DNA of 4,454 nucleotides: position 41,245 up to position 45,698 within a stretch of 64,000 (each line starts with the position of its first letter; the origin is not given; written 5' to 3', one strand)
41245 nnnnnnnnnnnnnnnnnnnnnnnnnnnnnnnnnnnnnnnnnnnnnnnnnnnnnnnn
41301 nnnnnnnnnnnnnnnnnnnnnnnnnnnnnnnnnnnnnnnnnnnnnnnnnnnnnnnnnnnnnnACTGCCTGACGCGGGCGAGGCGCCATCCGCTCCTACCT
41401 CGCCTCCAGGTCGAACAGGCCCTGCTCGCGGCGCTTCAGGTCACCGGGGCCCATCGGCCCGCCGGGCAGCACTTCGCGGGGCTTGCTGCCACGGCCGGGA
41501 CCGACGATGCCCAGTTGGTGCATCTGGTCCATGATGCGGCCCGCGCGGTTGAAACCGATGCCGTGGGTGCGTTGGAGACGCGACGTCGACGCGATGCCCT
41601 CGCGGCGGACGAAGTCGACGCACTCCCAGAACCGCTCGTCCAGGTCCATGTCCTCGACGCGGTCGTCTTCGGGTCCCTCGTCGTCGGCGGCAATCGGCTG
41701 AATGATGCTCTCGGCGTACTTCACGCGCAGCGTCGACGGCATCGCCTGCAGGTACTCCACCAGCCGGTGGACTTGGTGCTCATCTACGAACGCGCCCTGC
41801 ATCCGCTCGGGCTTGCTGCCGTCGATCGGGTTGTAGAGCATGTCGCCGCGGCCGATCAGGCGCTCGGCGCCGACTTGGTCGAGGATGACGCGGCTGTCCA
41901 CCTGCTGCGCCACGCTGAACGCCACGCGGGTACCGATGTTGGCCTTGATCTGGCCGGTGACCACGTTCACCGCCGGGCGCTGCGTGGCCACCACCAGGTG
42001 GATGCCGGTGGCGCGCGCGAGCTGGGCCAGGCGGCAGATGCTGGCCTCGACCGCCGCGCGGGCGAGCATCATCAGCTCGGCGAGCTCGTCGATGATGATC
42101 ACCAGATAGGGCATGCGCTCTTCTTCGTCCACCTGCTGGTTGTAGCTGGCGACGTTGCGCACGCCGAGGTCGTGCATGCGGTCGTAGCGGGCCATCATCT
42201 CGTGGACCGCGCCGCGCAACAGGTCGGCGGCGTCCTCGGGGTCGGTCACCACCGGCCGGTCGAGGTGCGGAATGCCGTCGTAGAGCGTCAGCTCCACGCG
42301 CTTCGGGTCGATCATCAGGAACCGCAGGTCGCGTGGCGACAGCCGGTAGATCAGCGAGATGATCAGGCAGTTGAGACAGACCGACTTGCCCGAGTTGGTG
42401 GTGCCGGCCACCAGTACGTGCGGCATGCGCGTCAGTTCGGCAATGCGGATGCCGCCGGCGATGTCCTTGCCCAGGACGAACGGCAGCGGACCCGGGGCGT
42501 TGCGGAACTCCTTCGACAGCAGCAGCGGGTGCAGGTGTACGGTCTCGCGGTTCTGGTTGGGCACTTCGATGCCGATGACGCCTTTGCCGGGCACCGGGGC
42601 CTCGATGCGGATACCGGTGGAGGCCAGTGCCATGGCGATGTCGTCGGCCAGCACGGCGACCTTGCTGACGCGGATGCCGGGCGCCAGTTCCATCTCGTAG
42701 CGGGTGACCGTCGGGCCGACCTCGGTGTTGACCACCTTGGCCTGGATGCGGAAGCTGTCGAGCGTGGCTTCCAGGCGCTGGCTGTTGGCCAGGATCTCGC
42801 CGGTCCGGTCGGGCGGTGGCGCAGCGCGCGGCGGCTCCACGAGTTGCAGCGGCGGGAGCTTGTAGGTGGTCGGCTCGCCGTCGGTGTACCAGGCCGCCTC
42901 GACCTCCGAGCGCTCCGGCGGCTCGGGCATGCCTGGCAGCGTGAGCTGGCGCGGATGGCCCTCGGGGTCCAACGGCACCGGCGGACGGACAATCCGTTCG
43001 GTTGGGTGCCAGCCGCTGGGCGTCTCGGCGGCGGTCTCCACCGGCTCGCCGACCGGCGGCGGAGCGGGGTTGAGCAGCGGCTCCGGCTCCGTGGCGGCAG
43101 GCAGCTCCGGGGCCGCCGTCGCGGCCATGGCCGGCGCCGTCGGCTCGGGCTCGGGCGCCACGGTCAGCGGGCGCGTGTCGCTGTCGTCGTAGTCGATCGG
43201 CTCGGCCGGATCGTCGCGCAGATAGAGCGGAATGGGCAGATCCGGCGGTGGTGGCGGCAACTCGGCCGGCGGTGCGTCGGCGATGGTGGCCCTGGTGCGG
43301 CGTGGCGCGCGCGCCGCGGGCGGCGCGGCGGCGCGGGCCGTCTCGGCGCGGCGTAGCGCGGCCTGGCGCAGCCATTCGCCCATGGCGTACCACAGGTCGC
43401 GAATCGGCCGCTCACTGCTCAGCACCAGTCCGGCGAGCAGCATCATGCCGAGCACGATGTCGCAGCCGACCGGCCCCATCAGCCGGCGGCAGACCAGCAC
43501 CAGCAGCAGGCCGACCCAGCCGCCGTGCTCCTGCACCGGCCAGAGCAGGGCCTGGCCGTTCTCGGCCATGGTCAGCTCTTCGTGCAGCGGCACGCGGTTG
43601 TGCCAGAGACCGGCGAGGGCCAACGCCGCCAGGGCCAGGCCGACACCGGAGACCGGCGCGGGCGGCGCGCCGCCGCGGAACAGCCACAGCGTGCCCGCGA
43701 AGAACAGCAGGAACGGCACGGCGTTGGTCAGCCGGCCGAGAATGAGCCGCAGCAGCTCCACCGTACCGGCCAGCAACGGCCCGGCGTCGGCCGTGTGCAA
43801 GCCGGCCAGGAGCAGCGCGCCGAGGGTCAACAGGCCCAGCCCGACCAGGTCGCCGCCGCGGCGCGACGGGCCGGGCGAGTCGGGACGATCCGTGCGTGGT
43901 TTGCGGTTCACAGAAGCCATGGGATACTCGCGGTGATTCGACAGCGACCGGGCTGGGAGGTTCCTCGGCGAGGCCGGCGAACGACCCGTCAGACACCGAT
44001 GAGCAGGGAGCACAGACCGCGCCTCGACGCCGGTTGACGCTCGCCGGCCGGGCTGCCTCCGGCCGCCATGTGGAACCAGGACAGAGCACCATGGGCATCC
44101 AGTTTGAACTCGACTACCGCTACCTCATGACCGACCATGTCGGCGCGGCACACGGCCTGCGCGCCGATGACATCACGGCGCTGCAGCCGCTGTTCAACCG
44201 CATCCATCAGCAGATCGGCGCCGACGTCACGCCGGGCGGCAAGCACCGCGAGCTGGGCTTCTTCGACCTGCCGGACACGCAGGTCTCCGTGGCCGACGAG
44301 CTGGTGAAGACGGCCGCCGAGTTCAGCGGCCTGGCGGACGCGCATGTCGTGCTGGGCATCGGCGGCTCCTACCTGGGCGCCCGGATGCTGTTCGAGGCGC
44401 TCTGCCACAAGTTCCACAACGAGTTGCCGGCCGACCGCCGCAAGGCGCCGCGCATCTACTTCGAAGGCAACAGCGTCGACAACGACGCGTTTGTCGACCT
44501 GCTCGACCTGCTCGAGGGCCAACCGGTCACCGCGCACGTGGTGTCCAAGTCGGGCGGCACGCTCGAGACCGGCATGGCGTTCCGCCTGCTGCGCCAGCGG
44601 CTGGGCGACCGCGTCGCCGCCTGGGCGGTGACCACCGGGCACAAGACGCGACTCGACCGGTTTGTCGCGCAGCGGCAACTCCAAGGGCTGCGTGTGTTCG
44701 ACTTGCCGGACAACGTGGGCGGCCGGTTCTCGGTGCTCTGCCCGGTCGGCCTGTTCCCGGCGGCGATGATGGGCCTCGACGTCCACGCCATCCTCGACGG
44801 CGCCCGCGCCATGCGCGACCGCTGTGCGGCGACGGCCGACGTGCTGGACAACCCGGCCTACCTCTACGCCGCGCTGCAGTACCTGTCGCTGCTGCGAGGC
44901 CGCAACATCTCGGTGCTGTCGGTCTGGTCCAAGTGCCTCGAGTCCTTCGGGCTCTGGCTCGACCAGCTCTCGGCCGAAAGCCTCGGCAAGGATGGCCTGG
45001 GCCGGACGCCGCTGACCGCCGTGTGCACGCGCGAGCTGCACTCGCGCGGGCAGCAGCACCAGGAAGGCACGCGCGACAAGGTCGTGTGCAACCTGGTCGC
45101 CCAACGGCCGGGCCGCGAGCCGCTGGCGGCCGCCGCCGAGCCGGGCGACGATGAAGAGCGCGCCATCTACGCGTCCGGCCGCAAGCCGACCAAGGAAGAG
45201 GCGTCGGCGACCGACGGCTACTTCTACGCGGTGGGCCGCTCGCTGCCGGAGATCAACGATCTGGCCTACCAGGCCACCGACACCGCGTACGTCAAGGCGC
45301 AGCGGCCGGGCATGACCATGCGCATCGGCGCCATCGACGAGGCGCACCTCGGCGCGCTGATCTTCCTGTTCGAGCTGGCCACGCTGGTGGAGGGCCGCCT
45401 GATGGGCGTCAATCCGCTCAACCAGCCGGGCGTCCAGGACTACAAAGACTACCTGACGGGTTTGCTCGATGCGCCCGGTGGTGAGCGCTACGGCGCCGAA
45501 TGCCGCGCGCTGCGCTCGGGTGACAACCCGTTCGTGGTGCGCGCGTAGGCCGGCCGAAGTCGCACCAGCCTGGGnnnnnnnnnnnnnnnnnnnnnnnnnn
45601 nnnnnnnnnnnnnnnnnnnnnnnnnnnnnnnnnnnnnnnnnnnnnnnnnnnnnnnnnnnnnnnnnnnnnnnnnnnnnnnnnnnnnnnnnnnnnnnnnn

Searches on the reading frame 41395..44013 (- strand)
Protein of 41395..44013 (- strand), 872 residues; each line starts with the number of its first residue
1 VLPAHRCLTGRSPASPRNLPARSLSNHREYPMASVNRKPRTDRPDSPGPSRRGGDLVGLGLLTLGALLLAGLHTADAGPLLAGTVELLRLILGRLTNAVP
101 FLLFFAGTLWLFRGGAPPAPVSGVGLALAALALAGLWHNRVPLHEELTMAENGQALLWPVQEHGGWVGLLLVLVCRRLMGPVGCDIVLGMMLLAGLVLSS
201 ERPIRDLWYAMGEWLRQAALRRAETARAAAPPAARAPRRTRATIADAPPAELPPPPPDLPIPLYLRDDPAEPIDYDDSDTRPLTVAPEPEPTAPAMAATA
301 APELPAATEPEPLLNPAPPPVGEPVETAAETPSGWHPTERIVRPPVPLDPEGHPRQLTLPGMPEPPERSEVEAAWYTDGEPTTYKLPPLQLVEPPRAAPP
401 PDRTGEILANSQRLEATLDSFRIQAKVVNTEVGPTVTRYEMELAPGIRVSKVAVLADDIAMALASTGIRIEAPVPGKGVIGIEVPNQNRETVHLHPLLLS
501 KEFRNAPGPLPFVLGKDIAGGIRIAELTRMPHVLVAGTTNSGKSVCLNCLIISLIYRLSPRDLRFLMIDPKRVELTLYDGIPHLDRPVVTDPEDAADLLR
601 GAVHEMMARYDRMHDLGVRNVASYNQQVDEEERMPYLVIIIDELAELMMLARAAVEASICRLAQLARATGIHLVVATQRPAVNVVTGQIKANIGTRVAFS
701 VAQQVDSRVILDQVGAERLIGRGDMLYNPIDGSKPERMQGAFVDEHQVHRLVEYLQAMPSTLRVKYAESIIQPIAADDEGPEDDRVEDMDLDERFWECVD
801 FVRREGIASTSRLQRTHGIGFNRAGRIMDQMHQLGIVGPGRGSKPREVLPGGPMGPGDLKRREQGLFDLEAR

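Call 5: search_protein_families(library=pfam, proteins=[window:41395-44013:-], max_evalue=0.01)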
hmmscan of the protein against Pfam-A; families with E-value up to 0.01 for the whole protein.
window:41395-44013:- (872 aa): 4 families
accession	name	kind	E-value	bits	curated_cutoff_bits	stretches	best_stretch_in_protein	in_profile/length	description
PF01580.24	FtsK_SpoIIIE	-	2.3e-57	194.4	24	1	494-682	2-221/221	FtsK/SpoIIIE family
PF17854.6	FtsK_alpha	-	5.1e-31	107.3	22.9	1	386-486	1-101/101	FtsK alpha domain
PF09397.16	FtsK_gamma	-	1.7e-21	76.2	30.6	1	791-849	3-61/63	Ftsk gamma domain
PF13491.11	FtsK_4TM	-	0.0019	18.3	23.1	1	87-204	57-163/171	4TM region of DNA translocase FtsK/SpoIIIE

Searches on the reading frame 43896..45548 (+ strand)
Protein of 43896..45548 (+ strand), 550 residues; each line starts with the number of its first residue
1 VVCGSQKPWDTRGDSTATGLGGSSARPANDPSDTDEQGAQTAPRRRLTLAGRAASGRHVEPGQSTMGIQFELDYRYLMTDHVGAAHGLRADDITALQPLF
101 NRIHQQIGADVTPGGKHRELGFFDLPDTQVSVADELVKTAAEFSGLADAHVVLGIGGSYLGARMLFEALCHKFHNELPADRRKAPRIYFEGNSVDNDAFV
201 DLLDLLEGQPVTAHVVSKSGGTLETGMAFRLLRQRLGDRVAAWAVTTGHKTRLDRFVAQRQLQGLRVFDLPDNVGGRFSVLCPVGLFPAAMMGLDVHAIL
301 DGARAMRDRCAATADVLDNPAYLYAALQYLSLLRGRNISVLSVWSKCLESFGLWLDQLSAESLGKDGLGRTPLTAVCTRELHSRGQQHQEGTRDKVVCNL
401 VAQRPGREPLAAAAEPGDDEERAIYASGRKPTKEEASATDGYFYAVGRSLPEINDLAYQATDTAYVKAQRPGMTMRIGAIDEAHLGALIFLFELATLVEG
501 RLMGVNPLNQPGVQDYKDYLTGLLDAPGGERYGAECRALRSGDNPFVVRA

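Call 5: search_protein_families(library=pfam, proteins=[window:43896-45548:+], max_evalue=0.01)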
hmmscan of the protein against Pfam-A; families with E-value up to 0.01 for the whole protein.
window:43896-45548:+ (550 aa): 1 family
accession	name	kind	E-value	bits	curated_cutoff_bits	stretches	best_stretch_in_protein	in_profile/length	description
PF00342.24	PGI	-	2.2e-19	69.9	22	2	151-366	100-309/486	Phosphoglucose isomerase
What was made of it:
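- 44091..45548 (+): pgi (485 aa), the convergent left flank of the locus. It is not part of the insert. Pfam PGI (call 5).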

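Call 70: list_cluster_members(proteins=[window:44091-45548:+, window:45597-45746:-, window:47082-47237:-, window:47352-48107:-])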
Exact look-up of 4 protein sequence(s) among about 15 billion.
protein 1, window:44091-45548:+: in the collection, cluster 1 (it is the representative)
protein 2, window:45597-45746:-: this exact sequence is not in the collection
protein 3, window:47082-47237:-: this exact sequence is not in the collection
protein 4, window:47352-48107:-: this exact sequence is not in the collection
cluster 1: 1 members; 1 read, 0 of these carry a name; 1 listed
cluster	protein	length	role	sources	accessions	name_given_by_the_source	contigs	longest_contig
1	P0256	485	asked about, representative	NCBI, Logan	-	-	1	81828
